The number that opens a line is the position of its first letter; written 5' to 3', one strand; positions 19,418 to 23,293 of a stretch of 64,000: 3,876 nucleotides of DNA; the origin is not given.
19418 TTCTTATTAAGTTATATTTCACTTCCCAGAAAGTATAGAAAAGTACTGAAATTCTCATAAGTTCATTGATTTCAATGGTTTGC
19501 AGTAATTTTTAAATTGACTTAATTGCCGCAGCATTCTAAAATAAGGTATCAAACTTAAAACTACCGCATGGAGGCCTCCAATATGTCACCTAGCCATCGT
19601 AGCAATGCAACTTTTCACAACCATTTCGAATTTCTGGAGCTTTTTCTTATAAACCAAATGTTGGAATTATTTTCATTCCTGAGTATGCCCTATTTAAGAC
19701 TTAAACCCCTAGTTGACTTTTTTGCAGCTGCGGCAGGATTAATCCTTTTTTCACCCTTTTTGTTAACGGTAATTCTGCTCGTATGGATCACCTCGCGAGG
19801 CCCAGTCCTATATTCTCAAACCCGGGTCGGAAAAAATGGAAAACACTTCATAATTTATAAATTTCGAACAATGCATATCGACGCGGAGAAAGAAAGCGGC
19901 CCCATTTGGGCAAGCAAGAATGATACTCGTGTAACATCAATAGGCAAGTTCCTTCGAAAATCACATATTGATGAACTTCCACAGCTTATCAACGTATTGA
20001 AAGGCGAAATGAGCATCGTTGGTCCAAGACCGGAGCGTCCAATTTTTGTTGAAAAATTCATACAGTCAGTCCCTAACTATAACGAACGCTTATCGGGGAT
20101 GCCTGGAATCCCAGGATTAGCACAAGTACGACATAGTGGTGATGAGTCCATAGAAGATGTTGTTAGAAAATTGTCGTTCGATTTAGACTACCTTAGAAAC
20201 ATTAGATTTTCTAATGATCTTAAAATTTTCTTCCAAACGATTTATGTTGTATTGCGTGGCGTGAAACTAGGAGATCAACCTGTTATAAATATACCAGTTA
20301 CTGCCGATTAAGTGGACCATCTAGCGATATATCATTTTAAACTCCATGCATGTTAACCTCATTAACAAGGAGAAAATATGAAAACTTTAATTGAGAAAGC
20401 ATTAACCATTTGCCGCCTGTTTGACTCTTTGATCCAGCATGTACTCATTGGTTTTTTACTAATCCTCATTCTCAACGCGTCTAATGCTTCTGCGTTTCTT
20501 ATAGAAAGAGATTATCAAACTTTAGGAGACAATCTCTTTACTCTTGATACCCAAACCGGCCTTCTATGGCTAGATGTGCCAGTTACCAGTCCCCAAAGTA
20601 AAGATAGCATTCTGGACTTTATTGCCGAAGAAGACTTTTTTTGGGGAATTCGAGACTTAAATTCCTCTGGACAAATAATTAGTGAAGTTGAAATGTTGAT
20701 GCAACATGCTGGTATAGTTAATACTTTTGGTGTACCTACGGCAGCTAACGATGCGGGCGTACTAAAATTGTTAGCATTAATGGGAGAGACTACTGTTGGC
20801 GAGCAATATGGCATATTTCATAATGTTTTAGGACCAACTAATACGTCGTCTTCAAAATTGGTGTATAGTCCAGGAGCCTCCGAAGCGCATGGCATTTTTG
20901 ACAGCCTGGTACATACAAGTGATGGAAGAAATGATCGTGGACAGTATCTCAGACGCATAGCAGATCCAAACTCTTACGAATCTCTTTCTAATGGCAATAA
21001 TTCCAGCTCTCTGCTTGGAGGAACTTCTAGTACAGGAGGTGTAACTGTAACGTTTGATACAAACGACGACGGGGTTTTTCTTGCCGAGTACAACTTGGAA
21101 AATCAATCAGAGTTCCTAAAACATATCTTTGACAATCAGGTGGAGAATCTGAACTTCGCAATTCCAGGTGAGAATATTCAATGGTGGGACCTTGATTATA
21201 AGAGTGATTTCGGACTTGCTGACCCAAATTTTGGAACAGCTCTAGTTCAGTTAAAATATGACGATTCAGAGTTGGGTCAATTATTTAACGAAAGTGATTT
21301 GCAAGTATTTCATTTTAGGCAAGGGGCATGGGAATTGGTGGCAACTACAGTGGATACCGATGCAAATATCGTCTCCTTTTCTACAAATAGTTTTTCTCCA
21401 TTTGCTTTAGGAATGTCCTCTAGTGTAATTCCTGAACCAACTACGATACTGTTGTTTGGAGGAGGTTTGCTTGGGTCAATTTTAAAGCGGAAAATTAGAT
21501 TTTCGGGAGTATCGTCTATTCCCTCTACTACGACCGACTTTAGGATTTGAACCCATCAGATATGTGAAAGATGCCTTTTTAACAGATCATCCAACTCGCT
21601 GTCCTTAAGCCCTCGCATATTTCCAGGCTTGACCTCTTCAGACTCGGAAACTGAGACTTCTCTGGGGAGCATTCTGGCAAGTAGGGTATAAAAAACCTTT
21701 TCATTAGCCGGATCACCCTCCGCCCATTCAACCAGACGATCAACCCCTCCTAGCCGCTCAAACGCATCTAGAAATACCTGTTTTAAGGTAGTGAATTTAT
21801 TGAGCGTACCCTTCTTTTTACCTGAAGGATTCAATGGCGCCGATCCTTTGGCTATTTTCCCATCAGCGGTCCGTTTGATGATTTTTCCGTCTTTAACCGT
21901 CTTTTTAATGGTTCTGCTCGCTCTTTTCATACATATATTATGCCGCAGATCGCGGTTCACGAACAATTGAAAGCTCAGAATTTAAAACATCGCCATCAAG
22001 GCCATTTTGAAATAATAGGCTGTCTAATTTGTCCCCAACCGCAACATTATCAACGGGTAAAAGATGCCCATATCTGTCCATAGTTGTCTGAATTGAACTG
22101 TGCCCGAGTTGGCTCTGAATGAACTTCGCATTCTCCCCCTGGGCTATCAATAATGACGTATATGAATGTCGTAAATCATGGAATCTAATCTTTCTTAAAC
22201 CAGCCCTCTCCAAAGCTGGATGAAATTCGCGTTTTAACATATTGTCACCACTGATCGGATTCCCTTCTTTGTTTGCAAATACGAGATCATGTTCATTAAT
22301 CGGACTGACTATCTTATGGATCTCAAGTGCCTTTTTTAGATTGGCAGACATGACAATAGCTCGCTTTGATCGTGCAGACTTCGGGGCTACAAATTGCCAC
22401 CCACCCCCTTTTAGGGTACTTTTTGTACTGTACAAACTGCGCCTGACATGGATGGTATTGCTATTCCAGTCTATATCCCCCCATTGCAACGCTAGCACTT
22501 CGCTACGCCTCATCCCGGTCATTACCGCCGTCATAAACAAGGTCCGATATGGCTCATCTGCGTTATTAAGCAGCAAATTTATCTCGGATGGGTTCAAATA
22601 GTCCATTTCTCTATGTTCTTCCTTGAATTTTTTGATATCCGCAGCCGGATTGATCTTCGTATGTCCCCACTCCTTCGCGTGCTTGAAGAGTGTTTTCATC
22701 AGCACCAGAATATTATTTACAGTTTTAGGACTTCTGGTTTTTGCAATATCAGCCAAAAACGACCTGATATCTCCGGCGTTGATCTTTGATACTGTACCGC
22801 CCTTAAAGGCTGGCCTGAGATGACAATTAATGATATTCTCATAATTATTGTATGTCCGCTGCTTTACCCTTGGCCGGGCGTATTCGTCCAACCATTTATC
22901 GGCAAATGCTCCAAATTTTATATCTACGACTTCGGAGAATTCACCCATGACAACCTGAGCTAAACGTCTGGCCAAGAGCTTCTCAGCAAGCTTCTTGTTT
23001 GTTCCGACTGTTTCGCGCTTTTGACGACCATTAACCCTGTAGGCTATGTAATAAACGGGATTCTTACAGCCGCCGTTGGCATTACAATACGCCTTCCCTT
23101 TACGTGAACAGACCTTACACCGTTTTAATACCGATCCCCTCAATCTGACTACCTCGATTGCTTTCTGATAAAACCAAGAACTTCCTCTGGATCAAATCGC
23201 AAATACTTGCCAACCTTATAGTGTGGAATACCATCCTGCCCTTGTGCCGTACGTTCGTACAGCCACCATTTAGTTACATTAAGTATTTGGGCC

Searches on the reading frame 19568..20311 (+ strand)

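Call 46: search_protein_families(library=pfam, proteins=[window:19568-20311:+], max_evalue=0.001)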
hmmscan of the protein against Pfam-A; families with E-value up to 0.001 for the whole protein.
window:19568-20311:+ (247 aa): 1 family
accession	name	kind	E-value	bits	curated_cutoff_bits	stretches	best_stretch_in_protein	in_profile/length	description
PF02397.22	Bac_transf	-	9.4e-63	211.4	27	1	46-229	1-178/179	Bacterial sugar transferase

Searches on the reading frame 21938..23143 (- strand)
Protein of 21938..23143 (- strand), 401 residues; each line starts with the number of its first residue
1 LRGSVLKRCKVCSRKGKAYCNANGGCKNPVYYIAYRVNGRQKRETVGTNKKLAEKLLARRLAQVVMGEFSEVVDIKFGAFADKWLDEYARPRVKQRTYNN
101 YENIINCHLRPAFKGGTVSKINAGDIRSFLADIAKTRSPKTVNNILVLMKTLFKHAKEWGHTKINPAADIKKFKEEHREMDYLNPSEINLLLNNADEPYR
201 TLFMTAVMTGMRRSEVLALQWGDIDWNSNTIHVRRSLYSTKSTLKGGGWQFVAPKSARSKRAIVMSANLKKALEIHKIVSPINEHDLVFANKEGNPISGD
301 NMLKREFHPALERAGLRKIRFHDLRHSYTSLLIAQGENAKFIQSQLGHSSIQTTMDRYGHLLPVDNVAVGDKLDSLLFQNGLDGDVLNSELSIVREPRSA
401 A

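Call 46: search_protein_families(library=pfam, proteins=[window:21938-23143:-], max_evalue=0.001)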
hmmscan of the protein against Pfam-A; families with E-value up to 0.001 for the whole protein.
window:21938-23143:- (401 aa): 4 families
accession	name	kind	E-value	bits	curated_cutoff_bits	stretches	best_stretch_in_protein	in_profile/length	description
PF00589.27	Phage_integrase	-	1.1e-28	100.6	27.1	1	182-361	2-168/172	Phage integrase family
PF14659.12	Phage_int_SAM_3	-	5.8e-13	49.3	22.6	1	77-131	2-55/58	Phage integrase, N-terminal SAM-like domain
PF22022.2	Phage_int_M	-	1.4e-08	35.3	27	1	77-171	1-94/96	Phage integrase central domain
PF13495.12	Phage_int_SAM_4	-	1.4e-05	25.8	27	1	82-157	3-79/85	Phage integrase, N-terminal SAM-like domain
